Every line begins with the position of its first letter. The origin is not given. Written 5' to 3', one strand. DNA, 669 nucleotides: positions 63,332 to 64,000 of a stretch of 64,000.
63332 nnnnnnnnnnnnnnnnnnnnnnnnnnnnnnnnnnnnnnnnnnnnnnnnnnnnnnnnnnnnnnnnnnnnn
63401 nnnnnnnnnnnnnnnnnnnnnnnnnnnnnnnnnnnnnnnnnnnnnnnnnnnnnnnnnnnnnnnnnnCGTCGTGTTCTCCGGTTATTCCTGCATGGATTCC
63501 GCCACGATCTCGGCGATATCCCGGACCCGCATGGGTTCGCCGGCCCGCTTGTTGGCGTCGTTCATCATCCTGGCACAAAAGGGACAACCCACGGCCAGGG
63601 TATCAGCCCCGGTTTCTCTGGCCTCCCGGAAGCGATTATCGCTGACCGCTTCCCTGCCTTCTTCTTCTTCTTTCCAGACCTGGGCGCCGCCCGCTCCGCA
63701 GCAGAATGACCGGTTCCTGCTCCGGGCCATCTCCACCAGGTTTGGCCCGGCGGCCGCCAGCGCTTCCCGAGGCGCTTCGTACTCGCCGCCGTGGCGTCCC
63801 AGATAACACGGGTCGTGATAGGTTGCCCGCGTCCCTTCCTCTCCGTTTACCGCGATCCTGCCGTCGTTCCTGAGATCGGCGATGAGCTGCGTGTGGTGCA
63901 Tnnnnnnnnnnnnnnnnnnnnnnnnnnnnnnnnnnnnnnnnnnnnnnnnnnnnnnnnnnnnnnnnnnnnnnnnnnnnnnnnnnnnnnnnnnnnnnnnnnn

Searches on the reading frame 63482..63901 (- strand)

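Call 9: search_protein_families(library=pfam, proteins=[window:63482-63901:-], max_evalue=0.0001)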
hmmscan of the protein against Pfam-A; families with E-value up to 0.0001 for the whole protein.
window:63482-63901:- (139 aa): 1 family
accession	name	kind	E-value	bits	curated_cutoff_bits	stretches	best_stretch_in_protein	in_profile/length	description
PF02754.22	CCG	-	8.9e-18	64.6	20.6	1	27-113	2-84/85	Cysteine-rich domain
